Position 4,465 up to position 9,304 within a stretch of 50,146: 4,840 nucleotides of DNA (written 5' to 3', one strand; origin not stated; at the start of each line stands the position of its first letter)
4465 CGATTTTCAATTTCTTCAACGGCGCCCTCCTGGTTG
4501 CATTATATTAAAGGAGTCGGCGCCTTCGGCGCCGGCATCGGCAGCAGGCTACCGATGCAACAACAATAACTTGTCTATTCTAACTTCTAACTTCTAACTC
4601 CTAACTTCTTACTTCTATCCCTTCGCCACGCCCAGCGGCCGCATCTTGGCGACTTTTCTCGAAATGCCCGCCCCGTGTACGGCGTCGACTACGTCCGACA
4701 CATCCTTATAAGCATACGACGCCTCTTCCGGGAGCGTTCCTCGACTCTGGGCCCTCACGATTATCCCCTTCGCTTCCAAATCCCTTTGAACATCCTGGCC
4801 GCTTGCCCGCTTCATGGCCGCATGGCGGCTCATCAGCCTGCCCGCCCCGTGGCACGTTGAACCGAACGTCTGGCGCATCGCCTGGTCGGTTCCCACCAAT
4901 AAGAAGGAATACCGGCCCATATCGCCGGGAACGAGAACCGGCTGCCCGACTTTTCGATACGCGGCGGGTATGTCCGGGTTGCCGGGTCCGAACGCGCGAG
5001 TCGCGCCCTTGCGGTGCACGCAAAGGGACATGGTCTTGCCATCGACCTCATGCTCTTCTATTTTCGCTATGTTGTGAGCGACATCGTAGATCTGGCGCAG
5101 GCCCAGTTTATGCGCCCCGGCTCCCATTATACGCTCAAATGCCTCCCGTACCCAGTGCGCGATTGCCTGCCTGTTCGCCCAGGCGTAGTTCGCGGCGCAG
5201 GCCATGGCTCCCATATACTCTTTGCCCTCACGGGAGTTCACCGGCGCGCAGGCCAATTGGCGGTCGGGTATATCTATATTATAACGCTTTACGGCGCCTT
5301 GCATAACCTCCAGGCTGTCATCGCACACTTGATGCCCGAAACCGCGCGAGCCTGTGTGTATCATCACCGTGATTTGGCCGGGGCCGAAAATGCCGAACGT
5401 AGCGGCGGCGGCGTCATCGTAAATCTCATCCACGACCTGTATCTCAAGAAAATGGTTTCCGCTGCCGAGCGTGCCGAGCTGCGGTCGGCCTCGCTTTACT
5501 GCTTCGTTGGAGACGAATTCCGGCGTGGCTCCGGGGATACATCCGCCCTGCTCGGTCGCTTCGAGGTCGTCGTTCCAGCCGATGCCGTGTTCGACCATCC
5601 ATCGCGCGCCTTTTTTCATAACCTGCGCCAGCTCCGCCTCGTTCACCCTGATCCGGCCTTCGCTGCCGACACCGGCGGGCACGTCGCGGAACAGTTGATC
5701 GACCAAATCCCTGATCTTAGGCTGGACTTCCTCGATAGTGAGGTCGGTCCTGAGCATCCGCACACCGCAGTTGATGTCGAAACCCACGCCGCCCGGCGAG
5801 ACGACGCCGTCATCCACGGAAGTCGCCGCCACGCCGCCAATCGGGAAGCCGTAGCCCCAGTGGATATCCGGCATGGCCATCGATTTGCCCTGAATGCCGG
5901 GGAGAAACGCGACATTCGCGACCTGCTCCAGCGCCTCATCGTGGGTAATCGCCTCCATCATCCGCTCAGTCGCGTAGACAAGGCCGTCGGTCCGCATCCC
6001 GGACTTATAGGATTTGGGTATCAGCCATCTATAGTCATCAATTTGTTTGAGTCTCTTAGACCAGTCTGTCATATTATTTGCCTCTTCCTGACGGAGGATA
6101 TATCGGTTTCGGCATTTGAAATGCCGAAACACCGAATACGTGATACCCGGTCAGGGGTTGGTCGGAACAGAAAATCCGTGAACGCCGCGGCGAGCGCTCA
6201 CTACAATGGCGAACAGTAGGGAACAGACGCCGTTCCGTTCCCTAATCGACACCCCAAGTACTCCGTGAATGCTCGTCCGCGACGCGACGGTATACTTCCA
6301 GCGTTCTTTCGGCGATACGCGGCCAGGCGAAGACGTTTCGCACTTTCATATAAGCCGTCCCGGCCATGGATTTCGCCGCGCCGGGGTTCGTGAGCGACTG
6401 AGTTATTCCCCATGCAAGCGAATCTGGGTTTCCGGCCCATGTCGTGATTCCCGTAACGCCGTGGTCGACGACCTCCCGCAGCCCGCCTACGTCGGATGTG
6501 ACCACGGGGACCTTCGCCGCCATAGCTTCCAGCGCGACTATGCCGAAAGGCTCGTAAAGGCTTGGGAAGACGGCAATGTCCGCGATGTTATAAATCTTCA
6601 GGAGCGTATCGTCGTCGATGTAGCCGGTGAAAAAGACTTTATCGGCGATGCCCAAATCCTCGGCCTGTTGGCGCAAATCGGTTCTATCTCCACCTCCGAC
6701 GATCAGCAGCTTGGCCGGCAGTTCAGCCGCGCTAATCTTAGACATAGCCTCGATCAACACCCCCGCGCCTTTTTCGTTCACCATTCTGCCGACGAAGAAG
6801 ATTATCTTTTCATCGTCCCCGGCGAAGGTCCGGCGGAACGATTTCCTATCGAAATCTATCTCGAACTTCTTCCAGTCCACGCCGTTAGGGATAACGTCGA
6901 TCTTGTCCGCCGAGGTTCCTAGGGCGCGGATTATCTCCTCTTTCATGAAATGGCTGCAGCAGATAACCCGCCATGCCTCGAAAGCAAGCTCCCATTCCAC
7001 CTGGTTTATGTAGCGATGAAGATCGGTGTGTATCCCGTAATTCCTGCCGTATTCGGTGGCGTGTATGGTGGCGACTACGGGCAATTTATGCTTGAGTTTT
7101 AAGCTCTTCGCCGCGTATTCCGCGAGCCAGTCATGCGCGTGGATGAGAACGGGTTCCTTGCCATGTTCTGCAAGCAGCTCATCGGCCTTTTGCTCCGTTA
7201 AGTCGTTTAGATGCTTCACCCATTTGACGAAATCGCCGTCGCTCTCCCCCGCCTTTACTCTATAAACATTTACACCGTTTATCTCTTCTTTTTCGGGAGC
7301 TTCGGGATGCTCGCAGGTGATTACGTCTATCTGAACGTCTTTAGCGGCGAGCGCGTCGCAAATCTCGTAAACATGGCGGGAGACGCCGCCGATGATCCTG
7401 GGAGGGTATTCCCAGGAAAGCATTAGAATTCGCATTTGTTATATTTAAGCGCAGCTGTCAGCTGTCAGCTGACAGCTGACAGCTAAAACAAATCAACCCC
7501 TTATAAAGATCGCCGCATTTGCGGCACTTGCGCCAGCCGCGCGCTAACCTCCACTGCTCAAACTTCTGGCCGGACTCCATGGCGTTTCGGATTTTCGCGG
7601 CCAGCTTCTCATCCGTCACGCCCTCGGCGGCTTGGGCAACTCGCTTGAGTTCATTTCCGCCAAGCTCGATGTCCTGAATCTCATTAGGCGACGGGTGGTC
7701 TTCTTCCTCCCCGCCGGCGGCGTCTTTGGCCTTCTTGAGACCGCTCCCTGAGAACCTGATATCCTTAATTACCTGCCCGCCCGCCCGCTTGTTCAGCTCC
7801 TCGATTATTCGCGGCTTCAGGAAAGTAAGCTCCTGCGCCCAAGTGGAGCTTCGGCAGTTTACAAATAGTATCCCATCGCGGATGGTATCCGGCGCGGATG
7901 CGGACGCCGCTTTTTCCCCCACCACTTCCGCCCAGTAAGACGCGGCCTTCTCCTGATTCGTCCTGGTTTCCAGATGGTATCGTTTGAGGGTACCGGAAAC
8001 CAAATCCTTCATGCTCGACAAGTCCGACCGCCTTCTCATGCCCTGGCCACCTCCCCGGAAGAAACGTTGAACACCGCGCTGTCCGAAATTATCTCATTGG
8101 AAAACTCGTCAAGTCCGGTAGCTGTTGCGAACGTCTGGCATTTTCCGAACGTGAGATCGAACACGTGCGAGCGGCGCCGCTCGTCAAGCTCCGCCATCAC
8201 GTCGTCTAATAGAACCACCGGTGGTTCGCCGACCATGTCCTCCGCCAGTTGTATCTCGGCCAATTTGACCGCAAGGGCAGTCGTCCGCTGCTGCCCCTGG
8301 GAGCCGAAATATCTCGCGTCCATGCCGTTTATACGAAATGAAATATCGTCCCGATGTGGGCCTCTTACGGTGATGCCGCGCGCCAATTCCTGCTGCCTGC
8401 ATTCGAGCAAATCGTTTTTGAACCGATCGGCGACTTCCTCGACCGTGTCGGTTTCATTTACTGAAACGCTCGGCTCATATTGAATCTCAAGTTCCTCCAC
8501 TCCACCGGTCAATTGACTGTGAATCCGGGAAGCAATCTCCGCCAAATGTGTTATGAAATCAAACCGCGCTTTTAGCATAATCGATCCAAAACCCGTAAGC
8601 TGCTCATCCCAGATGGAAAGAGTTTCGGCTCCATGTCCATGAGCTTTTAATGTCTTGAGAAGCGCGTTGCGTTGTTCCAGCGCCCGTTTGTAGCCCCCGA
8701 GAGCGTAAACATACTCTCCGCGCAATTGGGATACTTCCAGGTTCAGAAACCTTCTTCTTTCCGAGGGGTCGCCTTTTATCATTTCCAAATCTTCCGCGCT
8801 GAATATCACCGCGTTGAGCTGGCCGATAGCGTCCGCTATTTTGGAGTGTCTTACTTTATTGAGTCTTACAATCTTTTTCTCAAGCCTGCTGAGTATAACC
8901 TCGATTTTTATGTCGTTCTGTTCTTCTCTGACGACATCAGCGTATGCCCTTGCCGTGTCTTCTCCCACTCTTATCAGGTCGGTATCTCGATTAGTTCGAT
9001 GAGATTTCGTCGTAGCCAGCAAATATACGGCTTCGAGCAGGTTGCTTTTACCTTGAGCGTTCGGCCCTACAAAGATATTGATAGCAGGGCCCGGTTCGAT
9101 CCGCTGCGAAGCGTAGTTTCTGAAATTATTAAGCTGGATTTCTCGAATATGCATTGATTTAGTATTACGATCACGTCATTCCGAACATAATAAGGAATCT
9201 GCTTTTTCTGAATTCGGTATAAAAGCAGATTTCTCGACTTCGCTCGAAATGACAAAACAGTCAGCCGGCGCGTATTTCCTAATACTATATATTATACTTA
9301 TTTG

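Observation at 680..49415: About ten different heptanucleotide tandem arrays, usually paired with an inverted array, occupy the intergenic spacers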

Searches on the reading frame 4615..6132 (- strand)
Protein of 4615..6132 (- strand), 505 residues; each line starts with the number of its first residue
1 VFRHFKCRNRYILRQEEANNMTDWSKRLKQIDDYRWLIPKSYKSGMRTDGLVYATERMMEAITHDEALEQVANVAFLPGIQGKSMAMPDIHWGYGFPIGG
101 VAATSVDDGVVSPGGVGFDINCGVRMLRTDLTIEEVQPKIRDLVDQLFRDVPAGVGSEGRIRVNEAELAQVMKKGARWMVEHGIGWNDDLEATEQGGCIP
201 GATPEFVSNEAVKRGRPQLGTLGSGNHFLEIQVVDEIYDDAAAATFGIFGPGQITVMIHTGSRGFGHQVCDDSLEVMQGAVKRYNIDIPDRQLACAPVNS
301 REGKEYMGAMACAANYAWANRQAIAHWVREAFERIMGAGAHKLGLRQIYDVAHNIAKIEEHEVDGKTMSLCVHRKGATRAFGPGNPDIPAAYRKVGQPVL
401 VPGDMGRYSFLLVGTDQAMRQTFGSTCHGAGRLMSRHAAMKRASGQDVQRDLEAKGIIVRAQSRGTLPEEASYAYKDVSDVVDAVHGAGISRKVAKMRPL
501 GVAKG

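Call 6: search_protein_families(library=pfam, proteins=[window:4615-6132:-])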
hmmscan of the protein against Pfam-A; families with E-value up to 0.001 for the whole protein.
window:4615-6132:- (505 aa): 1 family
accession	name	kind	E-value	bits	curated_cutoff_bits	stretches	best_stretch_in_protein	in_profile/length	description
PF01139.22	RtcB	-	3.9e-180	600.1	27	1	70-505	1-426/426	tRNA-splicing ligase RtcB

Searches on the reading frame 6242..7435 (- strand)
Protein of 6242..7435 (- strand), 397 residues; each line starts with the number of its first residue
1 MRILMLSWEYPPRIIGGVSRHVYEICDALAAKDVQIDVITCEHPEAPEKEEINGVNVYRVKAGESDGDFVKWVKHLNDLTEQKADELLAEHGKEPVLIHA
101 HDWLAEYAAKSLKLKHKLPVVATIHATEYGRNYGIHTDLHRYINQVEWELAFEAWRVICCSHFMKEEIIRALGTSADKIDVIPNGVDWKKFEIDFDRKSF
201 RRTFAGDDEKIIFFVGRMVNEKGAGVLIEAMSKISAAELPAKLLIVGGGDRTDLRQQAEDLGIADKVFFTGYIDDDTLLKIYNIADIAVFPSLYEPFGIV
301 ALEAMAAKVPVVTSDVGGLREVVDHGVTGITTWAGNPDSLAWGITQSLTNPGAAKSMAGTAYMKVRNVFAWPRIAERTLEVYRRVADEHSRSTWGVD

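Call 6: search_protein_families(library=pfam, proteins=[window:6242-7435:-])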
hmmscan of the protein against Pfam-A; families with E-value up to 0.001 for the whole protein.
window:6242-7435:- (397 aa): 9 families
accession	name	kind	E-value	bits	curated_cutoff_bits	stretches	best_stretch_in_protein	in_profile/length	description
PF00534.26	Glycos_transf_1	-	5.4e-47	160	26.4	1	198-360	4-168/172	Glycosyl transferases group 1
PF13692.12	Glyco_trans_1_4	-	6.9e-41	140.3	27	1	210-350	2-142/142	Glycosyl transferases group 1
PF13439.12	Glyco_transf_4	-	1.3e-32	113.6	28.5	1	15-187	1-167/170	Glycosyltransferase Family 4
PF13579.12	Glyco_trans_4_4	-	5.5e-24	85.7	29.7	1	16-185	1-158/158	Glycosyl transferase 4-like domain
PF20706.3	GT4-conflict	-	7.5e-19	68.4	26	1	16-375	12-382/385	Family 4 Glycosyltransferase in conflict systems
PF08323.17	Glyco_transf_5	-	3.8e-18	66.5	22.7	1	2-171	1-227/239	Starch synthase catalytic domain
PF13477.12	Glyco_trans_4_2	-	2.9e-06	27.9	23.4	1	19-133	10-112/139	Glycosyl transferase 4-like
PF05693.19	Glycogen_syn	-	9.8e-05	21.6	27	0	286-322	471-507/639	Glycogen synthase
PF13524.12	Glyco_trans_1_2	-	0.0002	21.7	25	1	258-379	27-143/144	Glycosyl transferase-like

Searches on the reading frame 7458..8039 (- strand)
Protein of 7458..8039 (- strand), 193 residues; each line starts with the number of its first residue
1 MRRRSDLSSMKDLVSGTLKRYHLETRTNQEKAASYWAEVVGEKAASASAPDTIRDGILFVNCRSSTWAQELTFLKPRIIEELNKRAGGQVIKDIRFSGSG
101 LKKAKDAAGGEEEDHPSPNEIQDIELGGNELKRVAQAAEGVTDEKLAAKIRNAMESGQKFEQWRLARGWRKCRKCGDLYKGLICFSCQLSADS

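Call 6: search_protein_families(library=pfam, proteins=[window:7458-8039:-])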
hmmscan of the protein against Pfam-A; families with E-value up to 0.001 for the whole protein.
window:7458-8039:- (193 aa): 1 family
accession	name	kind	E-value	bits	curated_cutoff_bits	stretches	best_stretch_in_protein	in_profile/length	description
PF05258.17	DciA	-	2.7e-20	72.8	24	1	11-96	3-89/89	Dna[CI] antecedent, DciA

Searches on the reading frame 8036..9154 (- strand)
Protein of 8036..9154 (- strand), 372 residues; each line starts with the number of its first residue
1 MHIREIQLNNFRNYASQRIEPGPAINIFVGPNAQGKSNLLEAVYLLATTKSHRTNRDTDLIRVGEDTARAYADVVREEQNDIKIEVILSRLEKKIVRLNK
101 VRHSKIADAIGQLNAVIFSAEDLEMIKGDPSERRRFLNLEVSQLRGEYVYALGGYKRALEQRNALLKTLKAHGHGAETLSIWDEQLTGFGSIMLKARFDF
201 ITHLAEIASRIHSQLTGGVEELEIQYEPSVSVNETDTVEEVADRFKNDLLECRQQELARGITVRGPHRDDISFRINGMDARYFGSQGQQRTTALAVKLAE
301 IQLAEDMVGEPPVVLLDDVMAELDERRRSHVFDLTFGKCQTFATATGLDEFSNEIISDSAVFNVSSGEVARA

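Call 6: search_protein_families(library=pfam, proteins=[window:8036-9154:-])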
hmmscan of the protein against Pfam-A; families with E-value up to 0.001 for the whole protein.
window:8036-9154:- (372 aa): 5 families
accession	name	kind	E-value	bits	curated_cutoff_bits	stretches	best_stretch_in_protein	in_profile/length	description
PF02463.25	SMC_N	-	3e-19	69.8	40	1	3-334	2-182/220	RecF/RecN/SMC N terminal domain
PF13476.12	AAA_23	-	3.2e-12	48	27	1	6-171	2-175/201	AAA domain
PF13175.12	AAA_15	-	7.8e-12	45.9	32.1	1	1-87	1-70/374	AAA ATPase domain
PF13304.12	AAA_21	-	2.8e-05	24.8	27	1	25-61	1-36/304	AAA domain, putative AbiEii toxin, Type IV TA system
PF13555.12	AAA_29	-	0.00097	19.3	27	0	4-55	2-55/61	P-loop containing region of AAA domain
